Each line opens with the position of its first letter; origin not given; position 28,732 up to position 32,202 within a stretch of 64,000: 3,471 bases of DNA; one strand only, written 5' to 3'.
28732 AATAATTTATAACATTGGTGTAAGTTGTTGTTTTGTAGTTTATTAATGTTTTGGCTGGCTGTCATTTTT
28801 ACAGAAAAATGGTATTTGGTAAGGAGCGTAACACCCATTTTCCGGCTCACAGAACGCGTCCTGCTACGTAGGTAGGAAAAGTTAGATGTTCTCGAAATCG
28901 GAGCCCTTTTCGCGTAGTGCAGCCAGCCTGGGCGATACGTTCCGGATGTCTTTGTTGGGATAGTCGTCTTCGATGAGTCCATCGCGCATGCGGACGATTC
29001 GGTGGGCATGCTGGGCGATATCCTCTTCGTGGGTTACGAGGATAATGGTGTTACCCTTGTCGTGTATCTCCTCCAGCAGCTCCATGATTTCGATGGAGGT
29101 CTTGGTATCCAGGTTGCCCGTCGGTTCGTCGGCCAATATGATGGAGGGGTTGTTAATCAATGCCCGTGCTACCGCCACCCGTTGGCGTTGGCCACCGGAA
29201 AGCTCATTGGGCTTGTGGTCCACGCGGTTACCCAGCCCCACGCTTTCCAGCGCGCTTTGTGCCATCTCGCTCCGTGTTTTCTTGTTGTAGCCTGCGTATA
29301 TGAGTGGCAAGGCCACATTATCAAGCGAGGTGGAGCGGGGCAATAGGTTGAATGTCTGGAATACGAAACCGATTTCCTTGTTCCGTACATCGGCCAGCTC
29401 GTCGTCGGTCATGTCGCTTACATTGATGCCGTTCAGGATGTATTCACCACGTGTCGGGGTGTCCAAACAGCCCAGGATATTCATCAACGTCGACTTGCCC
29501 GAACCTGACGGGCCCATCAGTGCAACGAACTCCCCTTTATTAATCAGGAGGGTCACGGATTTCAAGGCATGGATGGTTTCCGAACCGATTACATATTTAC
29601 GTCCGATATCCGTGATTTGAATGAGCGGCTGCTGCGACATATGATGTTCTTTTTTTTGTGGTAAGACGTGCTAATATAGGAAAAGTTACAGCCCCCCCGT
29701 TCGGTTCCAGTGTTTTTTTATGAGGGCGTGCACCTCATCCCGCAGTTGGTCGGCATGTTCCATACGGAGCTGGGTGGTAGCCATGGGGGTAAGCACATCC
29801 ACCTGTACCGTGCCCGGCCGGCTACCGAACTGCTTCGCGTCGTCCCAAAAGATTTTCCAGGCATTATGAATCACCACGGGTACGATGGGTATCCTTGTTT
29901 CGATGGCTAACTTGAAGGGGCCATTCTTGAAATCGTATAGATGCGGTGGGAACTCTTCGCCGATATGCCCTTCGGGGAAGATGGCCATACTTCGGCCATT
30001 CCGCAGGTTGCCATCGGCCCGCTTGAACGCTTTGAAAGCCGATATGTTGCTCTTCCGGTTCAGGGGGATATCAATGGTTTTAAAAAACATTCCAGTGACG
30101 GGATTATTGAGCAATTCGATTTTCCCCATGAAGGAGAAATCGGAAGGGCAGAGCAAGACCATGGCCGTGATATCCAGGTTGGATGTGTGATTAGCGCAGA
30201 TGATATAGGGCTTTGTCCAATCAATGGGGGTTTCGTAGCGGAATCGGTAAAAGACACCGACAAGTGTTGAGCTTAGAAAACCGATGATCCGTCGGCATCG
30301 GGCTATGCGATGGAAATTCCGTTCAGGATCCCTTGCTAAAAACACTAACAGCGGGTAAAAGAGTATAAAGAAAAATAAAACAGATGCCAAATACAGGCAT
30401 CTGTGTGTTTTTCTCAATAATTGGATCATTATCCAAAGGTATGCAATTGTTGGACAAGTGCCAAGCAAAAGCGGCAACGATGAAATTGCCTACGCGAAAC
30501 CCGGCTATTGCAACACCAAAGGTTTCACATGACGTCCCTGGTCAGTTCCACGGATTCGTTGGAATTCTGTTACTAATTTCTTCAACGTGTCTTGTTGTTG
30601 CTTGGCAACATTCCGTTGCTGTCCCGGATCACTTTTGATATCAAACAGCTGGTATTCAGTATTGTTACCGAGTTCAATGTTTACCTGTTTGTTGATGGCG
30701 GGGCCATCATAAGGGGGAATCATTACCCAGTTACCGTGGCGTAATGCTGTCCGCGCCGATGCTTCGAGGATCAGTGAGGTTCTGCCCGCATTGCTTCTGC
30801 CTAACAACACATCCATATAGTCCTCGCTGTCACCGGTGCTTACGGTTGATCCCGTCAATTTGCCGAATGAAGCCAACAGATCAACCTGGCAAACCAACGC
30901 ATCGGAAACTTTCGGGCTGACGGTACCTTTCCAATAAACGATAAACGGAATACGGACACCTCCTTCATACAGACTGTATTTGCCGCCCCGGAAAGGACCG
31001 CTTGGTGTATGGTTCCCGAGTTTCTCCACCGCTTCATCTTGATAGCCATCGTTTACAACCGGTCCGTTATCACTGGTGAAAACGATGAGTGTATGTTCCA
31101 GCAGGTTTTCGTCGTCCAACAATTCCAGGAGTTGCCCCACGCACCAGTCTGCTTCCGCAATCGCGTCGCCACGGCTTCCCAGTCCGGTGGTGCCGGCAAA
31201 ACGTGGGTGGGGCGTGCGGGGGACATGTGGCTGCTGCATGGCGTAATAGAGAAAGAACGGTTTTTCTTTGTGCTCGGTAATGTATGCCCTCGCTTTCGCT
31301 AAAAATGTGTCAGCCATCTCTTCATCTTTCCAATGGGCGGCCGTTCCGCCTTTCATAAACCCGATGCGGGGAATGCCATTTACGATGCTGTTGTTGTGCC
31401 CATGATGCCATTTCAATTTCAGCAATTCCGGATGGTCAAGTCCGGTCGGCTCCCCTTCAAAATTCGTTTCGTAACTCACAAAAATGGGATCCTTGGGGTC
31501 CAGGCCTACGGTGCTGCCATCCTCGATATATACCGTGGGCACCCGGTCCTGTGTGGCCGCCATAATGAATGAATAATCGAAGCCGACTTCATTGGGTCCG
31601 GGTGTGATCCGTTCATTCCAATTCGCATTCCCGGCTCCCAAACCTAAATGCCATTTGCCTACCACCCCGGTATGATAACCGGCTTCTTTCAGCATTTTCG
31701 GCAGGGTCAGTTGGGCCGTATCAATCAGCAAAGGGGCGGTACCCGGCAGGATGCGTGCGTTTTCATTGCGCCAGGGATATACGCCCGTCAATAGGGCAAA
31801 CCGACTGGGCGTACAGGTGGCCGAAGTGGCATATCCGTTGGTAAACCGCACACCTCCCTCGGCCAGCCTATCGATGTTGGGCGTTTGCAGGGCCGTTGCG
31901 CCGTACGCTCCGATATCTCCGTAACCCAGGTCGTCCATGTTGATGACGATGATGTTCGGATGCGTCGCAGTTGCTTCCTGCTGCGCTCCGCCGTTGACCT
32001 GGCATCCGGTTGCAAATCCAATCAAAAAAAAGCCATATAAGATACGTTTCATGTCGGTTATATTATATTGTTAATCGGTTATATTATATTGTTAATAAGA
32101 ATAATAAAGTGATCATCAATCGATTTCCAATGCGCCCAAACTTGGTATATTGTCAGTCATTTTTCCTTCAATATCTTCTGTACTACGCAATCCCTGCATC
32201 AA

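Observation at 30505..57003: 26-kb sulfatase-rich polysaccharide utilization locus (sulfated-glycan PUL)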

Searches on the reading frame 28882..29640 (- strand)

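Call 54: search_protein_families(library=pfam, proteins=[window:28882-29640:-], max_evalue=0.1)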
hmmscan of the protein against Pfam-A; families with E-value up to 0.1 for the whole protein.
window:28882-29640:- (252 aa): 18 families
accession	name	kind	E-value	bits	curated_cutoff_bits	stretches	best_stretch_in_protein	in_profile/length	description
PF00005.33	ABC_tran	-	8.8e-34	117.5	25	1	26-174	1-136/137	ABC transporter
PF13304.12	AAA_21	-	2.3e-08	34.9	27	2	143-204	234-298/304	AAA domain, putative AbiEii toxin, Type IV TA system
PF02463.25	SMC_N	-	1.2e-07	31.8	40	1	35-219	23-212/220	RecF/RecN/SMC N terminal domain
PF03193.22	RsgA_GTPase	-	0.00013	22.3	30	1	11-56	81-126/174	RsgA GTPase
PF13555.12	AAA_29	-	0.00043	20.4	27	1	31-53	17-39/61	P-loop containing region of AAA domain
PF20720.3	nSTAND3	-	0.0005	20.2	27.2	1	28-56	9-37/155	Novel STAND NTPase 3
PF12775.13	AAA_7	-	0.0021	18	25.8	1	17-79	14-74/181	P-loop containing dynein motor region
PF13401.12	AAA_22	-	0.0042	17.8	27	1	37-194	6-109/130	AAA domain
PF13238.12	AAA_18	-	0.0043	17.9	29.4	1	39-81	1-35/128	AAA domain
PF13481.12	AAA_25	-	0.0044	17.1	27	1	31-53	28-50/195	AAA domain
PF03266.21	NTPase_1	-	0.007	16.7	23.9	0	156-220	87-149/168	NTPase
PF20703.3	nSTAND1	-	0.0095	16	27.1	1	29-54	26-51/379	Novel STAND NTPase 1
PF03215.21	Rad17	-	0.021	15.2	23.8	1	25-82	34-92/186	Rad17 P-loop domain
PF13521.12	AAA_28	-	0.03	15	27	1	39-68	2-32/164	AAA domain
PF25199.1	nSTAND_NTPase5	-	0.03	14.6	34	0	35-53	40-58/145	Novel STAND NTPase 5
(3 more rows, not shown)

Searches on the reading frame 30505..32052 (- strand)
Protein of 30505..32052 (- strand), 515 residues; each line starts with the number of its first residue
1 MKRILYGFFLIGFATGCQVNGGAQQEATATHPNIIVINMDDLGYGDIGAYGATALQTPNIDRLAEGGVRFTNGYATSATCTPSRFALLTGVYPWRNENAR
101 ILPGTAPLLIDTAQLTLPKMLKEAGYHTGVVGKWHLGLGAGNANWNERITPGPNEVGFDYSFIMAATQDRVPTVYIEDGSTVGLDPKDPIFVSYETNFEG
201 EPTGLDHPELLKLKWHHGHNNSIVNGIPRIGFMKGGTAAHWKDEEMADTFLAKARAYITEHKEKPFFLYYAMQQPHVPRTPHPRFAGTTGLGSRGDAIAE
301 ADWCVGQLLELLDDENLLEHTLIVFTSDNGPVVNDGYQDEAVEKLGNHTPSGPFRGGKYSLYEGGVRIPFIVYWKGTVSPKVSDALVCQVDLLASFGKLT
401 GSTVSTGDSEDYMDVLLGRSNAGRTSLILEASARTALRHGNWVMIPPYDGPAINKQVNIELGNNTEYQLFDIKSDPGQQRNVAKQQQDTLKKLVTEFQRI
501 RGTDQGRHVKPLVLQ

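Call 3: search_protein_families(library=pfam, proteins=[window:30505-32052:-])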
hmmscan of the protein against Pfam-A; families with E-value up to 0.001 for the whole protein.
window:30505-32052:- (515 aa): 3 families
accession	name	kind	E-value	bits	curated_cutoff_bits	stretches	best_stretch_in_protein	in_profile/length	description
PF00884.28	Sulfatase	-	4.1e-59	200.8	25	1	32-401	1-300/301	Sulfatase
PF01663.27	Phosphodiest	-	2.6e-08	34.3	23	0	294-332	184-222/342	Type I phosphodiesterase / nucleotide pyrophosphatase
PF16347.10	SGSH_C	-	0.00082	20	29.3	0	359-403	9-54/154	N-sulphoglucosamine sulphohydrolase, C-terminal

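Call 16: search_solved_structures(query=window:30505-32052:-, max_evalue=1e-30)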
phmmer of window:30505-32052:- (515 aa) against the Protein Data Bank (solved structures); distinct sequences matched with E-value up to 1e-30: 30.
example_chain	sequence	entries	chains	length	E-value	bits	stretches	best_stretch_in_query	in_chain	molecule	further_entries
7ozc_AAA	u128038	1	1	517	1e-205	687.6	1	28-497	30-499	Arylsulfatase A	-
6s20_C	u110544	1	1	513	1e-169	568.8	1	29-495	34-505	N-acetylgalactosamine-6-O-sulfatase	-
7oze_AAA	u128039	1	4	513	3e-164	550.7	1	24-501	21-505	Putative secreted sulfatase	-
9s7x_A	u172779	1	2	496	1.1e-148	499.4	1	33-503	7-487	Sulfatase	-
9bas_B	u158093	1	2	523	3.8e-148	497.6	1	30-497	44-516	S1_15A sulfatase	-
9bau_A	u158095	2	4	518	6.3e-148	496.8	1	25-500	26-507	S1_15B sulfatase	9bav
9s85_A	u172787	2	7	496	2.7e-147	494.8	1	33-503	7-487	Sulfatase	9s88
7p26_AAA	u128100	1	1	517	2.7e-141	474.9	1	23-493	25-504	Putative arylsulfatase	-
1e33_P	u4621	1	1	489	3.5e-52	180.9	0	259-432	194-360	Arylsulfatase A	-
1e2s_P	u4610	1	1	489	3.6e-52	180.8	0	259-432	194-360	Arylsulfatase A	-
1e1z_P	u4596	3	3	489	4.6e-52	180.5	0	259-432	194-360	Arylsulfatase A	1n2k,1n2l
1e3c_P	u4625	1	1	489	4.7e-52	180.5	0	259-432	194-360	Arylsulfatase A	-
1auk_A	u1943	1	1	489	1.1e-51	179.2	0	259-432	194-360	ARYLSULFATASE A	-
8eg3_A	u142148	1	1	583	4e-49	170.8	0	27-162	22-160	Steryl-sulfatase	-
1p49_A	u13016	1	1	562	9.4e-49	169.6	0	29-162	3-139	STERYL-SULFATASE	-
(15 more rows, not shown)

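Call 37: search_protein_families(library=ncbifam, proteins=[window:30505-32052:-], max_evalue=0.00001)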
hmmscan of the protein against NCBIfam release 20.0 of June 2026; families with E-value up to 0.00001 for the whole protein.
window:30505-32052:- (515 aa): 4 families
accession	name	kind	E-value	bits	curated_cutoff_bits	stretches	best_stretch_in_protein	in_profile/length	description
NF010322.0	PRK13759.1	equivalog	6.9e-38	130.4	481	2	29-136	4-107/486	arylsulfatase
TIGR03417.1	chol_sulfatase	equivalog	2e-27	96.3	433.45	2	30-150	1-117/500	choline-sulfatase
NF045661.1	HdlasePehA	equivalog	1.9e-21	76.3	900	1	31-132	2-98/506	phosphoric/sulfuric ester hydrolase PehA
NF052527.1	Mn_arylsulf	exception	1.3e-16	60.6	850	1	32-136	2-103/479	manganese-dependent arylsulfatase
